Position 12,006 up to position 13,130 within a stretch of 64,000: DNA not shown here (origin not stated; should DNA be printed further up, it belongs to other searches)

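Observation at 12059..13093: KilA-N gene cassette inserted after codon 20 of the ElbD-like gene, with a replacement 5' end that differs only at synonymous sites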

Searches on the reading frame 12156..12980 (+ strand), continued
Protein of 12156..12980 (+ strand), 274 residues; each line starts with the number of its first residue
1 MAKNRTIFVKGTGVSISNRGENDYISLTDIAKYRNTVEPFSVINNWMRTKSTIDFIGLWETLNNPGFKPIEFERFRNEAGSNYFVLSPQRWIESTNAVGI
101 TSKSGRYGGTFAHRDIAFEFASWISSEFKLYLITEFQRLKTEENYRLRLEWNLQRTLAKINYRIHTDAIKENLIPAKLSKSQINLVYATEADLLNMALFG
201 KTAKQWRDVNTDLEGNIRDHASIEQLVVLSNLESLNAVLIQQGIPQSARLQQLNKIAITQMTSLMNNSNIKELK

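Call 28: search_protein_families(library=pfam, proteins=[L135:2582-4162:+, L135:30-1298:+, L116:17-1225:+, L116:2101-2652:+], max_evalue=0.001)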
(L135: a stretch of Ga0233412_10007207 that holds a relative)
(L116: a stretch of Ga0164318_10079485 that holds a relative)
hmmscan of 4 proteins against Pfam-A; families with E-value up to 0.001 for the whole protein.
L135:2582-4162:+ (526 aa): 5 families
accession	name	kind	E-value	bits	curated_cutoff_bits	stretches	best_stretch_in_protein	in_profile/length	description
PF02384.22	N6_Mtase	-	5.1e-68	230.1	20.4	1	132-432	2-275/311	N-6 DNA Methylase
PF12161.14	HsdM_N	-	3.7e-15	57.2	24.5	1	7-119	2-132/135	HsdM N-terminal domain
PF01170.24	UPF0020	-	1.2e-09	38.6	22.3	1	165-287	17-136/197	RMKL-like, methyltransferase domain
PF07669.17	Eco57I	-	1.5e-08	35.4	25.3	1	269-368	71-165/171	Eco57I restriction-modification methylase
PF20473.4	MmeI_Mtase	-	1.4e-06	28.2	27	1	179-281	22-128/259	MmeI, DNA-methyltransferase domain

L135:30-1298:+ (422 aa): 1 family
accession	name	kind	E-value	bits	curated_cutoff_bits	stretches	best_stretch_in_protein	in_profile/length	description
PF02463.25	SMC_N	-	2.9e-08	33.9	40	1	98-260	112-207/220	RecF/RecN/SMC N terminal domain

L116:17-1225:+ (402 aa): 4 families
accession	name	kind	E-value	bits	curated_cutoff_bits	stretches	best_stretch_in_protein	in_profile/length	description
PF02384.22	N6_Mtase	-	1.2e-59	202.6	20.4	1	68-361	6-297/311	N-6 DNA Methylase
PF07669.17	Eco57I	-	9.3e-11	42.5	25.3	1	182-283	57-171/171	Eco57I restriction-modification methylase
PF20473.4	MmeI_Mtase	-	1.6e-05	24.6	27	0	110-174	22-88/259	MmeI, DNA-methyltransferase domain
PF01170.24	UPF0020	-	0.0006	20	22.3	0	97-213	18-138/197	RMKL-like, methyltransferase domain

L116:2101-2652:+ (183 aa): 1 family
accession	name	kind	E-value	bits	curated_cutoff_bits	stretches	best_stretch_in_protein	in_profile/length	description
PF01797.21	Y1_Tnp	-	8.2e-05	23.2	23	0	22-85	4-57/121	Transposase IS200 like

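Call 30: predict_structure(alignment_id=A1)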
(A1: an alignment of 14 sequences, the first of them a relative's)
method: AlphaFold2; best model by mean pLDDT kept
length: 274 residues; sequences in the alignment: 14
mean_pLDDT: 54.9   pTM: 0.49
mean pLDDT of the five models: 54.9, 51.1, 49.8, 49.2, 44.5
residues with pLDDT >= 90: 11; 70-90: 63; 50-70: 68; < 50: 132
segments of 3 or more residues with pLDDT < 50: 1-4, 6-13, 37-40, 49-128, 142-144, 146-151, 163-169, 272-274
pLDDT, mean of each block of 10 residues (from residue 1): 42 51 53 49 50 41 39 36 35 31 25 31 44 49 44 51 48 58 72 89 90 82 77 70 81 83 66 45
secondary structure, 60 per line:
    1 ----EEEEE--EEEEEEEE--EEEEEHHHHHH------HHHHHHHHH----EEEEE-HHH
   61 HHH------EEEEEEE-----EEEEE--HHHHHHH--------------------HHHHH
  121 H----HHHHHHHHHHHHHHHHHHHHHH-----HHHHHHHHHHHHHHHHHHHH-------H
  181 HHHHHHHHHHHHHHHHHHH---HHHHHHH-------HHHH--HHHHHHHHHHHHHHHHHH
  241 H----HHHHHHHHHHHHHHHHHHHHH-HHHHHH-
elements in order: E5-9 E12-19 E22-26 H27-32 H39-47 E52-56 H58-63 E70-76 E82-86 H89-95 H116-121 H126-147 H153-172 H180-199 H203-209 H217-220 H223-241 H246-266 H268-273
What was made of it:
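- On Free-standing homing endonuclease gene: The structure model was too weak for a fold search (call 30).
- The predicted C-terminal half is all helical, in a low-confidence model (pLDDT 55, call 30).
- Tried and rejected: KilA-N structure: AlphaFold with a 14-sequence alignment gave pLDDT 55 (call 30), so no fold search was run.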

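Call 46: find_encoding_contigs(protein=P0013, flank=5000, max_places=4)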
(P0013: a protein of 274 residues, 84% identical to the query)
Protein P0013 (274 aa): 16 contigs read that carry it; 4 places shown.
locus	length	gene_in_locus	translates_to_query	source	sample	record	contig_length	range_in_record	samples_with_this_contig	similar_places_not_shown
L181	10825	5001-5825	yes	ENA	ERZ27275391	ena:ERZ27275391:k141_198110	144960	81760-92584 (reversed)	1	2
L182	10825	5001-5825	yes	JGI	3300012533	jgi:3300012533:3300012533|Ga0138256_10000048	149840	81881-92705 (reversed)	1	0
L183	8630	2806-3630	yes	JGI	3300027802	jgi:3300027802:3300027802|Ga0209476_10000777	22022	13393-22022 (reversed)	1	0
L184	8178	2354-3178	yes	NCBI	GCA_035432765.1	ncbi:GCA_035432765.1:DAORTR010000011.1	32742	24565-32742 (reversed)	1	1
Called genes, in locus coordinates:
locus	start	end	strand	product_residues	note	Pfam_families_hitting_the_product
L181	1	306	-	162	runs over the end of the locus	PF01467:CTP_transf_like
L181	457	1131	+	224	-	PF00702:Hydrolase, PF12710:HAD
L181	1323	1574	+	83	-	PF02604:PhdYeFM_antitox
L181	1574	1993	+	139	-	PF01850:PIN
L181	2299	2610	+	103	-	-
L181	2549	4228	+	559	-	PF09861:Lar_N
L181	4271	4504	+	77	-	PF02604:PhdYeFM_antitox (weak)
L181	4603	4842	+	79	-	-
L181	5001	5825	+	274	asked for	PF04383:KilA-N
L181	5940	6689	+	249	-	PF03848:TehB (weak), PF01209:Ubie_methyltran (weak), PF13489:Methyltransf_23, PF02353:CMAS (faint), PF13847:Methyltransf_31, PF08241:Methyltransf_11, PF08242:Methyltransf_12, PF13649:Methyltransf_25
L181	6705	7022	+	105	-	PF13310:Virulence_RhuM (weak)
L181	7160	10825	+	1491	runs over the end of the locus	PF01370:Epimerase (faint), PF07993:NAD_binding_4, PF03015:Sterile, PF00501:AMP-binding, PF13193:AMP-binding_C (weak), PF00550:PP-binding, PF01553:Acyltransferase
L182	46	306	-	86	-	PF01467:CTP_transf_like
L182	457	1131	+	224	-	PF00702:Hydrolase, PF12710:HAD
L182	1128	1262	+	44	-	-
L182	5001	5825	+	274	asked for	PF04383:KilA-N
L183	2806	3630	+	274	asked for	PF04383:KilA-N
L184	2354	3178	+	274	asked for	PF04383:KilA-N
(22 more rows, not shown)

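Call 47: find_encoding_contigs(protein=P0004, flank=5000, max_places=3)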
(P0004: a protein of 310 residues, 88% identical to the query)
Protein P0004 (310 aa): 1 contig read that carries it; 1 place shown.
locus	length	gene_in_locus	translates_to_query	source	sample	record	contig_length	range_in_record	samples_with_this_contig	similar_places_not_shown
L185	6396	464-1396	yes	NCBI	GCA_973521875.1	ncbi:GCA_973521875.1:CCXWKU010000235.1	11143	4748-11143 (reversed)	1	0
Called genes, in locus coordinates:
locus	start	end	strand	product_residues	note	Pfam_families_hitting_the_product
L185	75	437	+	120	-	-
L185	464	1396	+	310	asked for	PF04383:KilA-N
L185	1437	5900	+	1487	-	PF07993:NAD_binding_4, PF03015:Sterile, PF00501:AMP-binding, PF13193:AMP-binding_C (weak), PF00550:PP-binding, PF01553:Acyltransferase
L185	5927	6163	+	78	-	PF04255:DUF433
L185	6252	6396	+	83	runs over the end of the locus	PF18480:DUF5615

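Call 48: find_encoding_contigs(protein=P0002, flank=5000, max_places=3)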
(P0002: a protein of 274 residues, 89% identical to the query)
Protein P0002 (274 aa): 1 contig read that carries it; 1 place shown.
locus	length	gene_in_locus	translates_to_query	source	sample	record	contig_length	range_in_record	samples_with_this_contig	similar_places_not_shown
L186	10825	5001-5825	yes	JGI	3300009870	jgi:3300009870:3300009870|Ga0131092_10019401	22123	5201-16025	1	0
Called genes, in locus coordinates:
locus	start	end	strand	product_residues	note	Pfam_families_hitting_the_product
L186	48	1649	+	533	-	PF09861:Lar_N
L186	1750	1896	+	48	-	-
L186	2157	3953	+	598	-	PF07719:TPR_2 (faint), PF13414:TPR_11 (faint), PF13428:TPR_14 (faint), PF13432:TPR_16 (faint), PF14559:TPR_19 (faint), PF13431:TPR_17 (faint)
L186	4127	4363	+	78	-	-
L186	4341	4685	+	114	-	PF02452:PemK_toxin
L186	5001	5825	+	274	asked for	PF04383:KilA-N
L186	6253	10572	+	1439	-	PF07993:NAD_binding_4, PF03015:Sterile (weak), PF00501:AMP-binding, PF13193:AMP-binding_C (weak), PF00550:PP-binding, PF01553:Acyltransferase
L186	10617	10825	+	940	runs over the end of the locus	PF00675:Peptidase_M16, PF05193:Peptidase_M16_C, PF00675:Peptidase_M16, PF05193:Peptidase_M16_C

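Call 49: find_encoding_contigs(protein=P0012, flank=5000, max_places=3)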
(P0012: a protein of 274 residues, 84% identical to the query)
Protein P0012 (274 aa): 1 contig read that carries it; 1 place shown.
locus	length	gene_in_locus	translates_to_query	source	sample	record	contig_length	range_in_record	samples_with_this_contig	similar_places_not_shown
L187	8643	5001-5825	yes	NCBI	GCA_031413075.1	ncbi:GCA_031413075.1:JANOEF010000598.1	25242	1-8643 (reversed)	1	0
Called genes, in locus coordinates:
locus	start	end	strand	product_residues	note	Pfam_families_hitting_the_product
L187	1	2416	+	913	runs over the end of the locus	PF00069:Pkinase, PF01636:APH (faint), PF03109:ABC1 (weak), PF07714:PK_Tyr_Ser-Thr, PF00930:DPPIV_N (faint), PF26549:Tricorn_N, PF26550:Tricorn_2nd, PF26549:Tricorn_N, +4 more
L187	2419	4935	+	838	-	PF00069:Pkinase, PF01636:APH (faint), PF07714:PK_Tyr_Ser-Thr, PF03109:ABC1 (weak), PF13431:TPR_17 (faint), PF07714:PK_Tyr_Ser-Thr, PF14559:TPR_19 (faint), PF13432:TPR_16 (weak), +5 more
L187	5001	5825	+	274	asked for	PF04383:KilA-N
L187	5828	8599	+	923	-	PF00069:Pkinase, PF07714:PK_Tyr_Ser-Thr, PF07714:PK_Tyr_Ser-Thr, PF26549:Tricorn_N, PF26550:Tricorn_2nd, PF26549:Tricorn_N, PF07676:PD40, PF25174:Beta-prop_THOC3, +11 more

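Call 51: search_protein_families(library=padloc, proteins=[window:12156-12980:+], max_evalue=0.01)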
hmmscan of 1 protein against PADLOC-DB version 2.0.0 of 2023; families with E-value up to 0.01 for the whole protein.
window:12156-12980:+ (274 aa): 2 families
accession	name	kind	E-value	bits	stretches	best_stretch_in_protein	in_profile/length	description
PDLC04962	PDC-S22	-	7.5e-135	446.4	1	1-273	1-273/281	-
PDLC04717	PDC-M59A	-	0.0094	13.6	0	179-245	177-244/338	-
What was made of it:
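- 12156..12980 (+): KilA-N gene, the payload; PADLOC phage-defence candidate PDC-S22. PADLOC PDC-S22, E 7.5e-135, residues 1-273 of a 281-position profile (call 51).
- On KilA-N domain proteins / PADLOC candidate PDC-S22: E 7.5e-135; residues 1-273 on profile positions 1-273 of 281 (call 51).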

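Call 52: search_protein_families(library=ncbifam, proteins=[window:12156-12980:+], max_evalue=0.001)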
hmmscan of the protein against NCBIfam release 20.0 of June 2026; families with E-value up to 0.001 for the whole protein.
window:12156-12980:+ (274 aa): 0 families

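Call 53: search_protein_families(library=phrogs, proteins=[window:12156-12980:+], max_evalue=0.001)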
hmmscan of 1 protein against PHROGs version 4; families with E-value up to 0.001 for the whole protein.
window:12156-12980:+ (274 aa): 4 families
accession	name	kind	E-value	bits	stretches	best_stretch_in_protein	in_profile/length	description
phrog_2657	-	transcription regulation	1.4e-59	202.4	1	10-273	9-239/243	transcriptional regulator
phrog_129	-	transcription regulation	1.7e-14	55.3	1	5-145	4-114/273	transcriptional regulator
phrog_32500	-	unknown function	1.7e-14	54.5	1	4-74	3-71/76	-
phrog_2812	-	unknown function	8.8e-11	42.8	1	15-151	11-116/288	-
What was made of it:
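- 12156..12980 (+): PHROG 2657 (call 53).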

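Call 62: search_dna_similar(query=window:12156-12980:+, collection=phages, mode=protein, max_rows=12)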
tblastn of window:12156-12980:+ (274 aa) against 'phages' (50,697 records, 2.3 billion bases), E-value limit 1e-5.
Records with a match: 18; places in all: 19; records where one place covers at least 80% of the query: 11.
Best place of each record, by identity: 60-80% 2; <60% 16.
By first word of the organism name: Streptococcus 7; Bacteriophage 5; Mannheimia 3; Staphylococcus 2; Caudoviricetes 1.
By host as written in the record: - 7; Mannheimia haemolytica 1152A serotype A6 2; Streptococcus intermedius F0413 1; Streptococcus suis ST3 1; Streptococcus suis YB51 1; Streptococcus suis NSUI002 1; Streptococcus suis D9_PRJNA65435 1; Staphylococcus aureus 1; and 3 more.
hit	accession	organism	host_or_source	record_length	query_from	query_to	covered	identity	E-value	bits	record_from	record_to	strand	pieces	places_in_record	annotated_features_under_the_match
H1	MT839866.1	Bacteriophage sp.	human fecal samples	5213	1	274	100%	57.3%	9e-99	322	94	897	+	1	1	record has no annotation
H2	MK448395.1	Streptococcus satellite phage Javan279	Streptococcus intermedius F0413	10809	5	268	96%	58.4%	3e-96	314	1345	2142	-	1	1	hypothetical protein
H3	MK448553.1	Streptococcus satellite phage Javan588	Streptococcus suis ST3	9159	5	268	96%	58.1%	4e-97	317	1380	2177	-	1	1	hypothetical protein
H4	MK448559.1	Streptococcus satellite phage Javan596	Streptococcus suis YB51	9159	5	268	96%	58.1%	4e-97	317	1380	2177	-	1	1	hypothetical protein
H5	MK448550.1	Streptococcus satellite phage Javan581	Streptococcus suis NSUI002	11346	5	268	96%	58.1%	4e-97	317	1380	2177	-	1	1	hypothetical protein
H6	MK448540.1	Streptococcus satellite phage Javan559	Streptococcus suis D9_PRJNA65435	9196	5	268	96%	58.1%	7e-97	316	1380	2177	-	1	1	hypothetical protein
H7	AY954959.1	Staphylococcus phage EW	-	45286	7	270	96%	56.1%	1e-96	316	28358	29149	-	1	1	ORF014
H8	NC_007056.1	Staphylococcus phage EW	Staphylococcus aureus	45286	7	270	96%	56.1%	1e-96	316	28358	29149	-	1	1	transcriptional regulator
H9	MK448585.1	Streptococcus satellite phage Javan625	Streptococcus uberis B362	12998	23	268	90%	60.2%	2e-89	295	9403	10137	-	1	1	hypothetical protein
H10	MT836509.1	Bacteriophage sp.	human fecal samples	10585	1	270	99%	50.4%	2e-75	254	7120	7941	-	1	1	record has no annotation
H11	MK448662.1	Streptococcus satellite phage Javan97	Streptococcus canis FSL_Z3-227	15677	23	274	92%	52.4%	3e-84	280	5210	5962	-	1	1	hypothetical protein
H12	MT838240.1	Bacteriophage sp.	human fecal samples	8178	1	178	65%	62.4%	3e-65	225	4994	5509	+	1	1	record has no annotation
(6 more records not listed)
